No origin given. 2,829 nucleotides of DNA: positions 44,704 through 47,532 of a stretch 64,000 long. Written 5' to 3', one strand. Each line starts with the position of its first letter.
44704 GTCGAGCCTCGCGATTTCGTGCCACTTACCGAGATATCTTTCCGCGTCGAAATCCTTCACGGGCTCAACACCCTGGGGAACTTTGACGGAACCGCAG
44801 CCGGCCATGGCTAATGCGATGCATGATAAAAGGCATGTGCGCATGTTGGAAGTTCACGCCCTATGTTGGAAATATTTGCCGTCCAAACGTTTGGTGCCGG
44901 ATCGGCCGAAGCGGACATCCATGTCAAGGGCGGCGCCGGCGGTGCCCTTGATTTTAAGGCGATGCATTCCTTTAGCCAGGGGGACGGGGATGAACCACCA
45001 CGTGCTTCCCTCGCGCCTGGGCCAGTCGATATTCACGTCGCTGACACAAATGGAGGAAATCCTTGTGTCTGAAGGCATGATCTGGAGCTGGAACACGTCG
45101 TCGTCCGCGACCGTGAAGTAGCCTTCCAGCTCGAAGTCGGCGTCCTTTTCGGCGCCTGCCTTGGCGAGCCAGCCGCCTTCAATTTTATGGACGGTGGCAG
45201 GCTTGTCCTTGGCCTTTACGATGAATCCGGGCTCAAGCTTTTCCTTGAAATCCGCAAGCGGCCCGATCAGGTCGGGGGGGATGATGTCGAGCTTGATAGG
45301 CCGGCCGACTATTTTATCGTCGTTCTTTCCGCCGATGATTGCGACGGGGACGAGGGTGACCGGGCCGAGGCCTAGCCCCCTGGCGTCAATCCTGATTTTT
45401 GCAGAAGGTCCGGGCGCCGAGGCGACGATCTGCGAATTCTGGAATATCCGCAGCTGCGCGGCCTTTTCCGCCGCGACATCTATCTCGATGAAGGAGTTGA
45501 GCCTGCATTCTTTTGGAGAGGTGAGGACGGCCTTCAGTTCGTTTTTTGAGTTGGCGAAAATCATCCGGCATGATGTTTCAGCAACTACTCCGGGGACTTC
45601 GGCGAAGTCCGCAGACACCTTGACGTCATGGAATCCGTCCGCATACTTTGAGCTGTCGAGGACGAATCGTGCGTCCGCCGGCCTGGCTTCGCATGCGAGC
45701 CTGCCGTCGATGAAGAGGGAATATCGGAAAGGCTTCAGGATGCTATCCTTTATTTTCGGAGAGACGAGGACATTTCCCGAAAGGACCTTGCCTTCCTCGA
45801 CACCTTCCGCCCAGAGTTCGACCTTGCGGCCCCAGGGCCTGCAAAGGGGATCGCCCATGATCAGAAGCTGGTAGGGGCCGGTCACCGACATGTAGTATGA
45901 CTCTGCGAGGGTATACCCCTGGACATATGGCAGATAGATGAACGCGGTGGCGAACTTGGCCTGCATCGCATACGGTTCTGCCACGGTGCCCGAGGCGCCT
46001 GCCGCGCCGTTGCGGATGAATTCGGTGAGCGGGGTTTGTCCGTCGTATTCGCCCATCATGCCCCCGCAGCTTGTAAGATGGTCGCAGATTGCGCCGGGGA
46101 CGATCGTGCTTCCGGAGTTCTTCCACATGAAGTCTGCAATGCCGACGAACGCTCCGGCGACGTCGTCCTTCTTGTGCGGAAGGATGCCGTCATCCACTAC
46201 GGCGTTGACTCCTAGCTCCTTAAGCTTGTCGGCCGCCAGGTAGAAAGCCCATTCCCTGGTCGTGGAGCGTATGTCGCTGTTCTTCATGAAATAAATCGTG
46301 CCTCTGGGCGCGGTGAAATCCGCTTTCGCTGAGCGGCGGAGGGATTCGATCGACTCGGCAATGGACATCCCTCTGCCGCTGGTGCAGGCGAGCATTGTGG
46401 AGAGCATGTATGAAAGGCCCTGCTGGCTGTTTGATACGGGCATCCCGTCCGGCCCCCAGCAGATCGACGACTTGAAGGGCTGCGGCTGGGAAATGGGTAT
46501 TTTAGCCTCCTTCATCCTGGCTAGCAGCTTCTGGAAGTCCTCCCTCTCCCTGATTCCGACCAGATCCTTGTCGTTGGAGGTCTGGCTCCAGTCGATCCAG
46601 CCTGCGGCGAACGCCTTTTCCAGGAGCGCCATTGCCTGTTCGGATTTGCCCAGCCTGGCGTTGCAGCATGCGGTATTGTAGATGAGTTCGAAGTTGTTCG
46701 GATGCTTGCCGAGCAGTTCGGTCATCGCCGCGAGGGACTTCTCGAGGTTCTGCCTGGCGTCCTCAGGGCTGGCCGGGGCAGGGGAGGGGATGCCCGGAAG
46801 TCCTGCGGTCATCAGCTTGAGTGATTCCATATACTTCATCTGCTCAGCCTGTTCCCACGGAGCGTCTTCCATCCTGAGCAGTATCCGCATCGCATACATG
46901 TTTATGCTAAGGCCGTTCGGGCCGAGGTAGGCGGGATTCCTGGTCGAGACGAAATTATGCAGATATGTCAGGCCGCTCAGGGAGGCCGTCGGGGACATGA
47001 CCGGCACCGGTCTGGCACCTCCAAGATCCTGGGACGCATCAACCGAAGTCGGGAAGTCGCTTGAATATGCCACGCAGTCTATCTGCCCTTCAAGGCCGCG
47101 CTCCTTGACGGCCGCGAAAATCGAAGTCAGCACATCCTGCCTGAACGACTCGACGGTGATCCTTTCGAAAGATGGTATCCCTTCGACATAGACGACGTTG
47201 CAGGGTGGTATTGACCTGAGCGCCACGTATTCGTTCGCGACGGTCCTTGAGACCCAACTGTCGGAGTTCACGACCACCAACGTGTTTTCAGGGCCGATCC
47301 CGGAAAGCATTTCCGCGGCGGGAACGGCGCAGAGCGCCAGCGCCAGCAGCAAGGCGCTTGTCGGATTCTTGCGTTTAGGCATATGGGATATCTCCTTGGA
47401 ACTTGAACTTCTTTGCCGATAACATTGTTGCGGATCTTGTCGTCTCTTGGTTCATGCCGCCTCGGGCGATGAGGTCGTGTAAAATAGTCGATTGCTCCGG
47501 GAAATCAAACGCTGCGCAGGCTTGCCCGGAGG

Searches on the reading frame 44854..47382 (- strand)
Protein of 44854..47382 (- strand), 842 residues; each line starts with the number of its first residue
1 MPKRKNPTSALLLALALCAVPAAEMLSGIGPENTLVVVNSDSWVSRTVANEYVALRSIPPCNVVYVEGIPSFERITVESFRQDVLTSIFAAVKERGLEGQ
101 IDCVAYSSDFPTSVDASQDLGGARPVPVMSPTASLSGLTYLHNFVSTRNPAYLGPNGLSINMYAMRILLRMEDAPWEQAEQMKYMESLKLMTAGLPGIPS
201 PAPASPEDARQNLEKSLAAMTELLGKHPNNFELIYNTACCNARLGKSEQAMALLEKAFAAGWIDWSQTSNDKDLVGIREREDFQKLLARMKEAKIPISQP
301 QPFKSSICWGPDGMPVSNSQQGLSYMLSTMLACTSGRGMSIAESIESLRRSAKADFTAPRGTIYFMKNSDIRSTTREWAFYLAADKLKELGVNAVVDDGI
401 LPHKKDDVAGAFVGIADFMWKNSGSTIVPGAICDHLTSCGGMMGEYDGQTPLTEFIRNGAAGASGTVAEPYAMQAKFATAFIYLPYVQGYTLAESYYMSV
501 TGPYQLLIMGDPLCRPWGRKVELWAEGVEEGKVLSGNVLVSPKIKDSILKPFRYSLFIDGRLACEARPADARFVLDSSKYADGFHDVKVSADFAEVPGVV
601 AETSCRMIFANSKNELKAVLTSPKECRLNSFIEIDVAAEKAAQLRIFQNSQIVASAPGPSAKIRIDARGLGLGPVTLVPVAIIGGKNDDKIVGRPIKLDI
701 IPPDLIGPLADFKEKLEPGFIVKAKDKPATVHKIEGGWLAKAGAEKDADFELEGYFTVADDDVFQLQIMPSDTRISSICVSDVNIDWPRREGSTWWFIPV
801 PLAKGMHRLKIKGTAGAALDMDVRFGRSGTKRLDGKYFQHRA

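Call 75: search_protein_families(library=pfam, proteins=[window:44854-47382:-], max_evalue=0.00001)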
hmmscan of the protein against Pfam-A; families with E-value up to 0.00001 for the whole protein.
window:44854-47382:- (842 aa): 1 family
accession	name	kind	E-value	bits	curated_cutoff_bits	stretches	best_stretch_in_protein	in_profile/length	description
PF13424.12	TPR_12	-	2.8e-06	27.9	30.1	1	207-259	20-73/77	Tetratricopeptide repeat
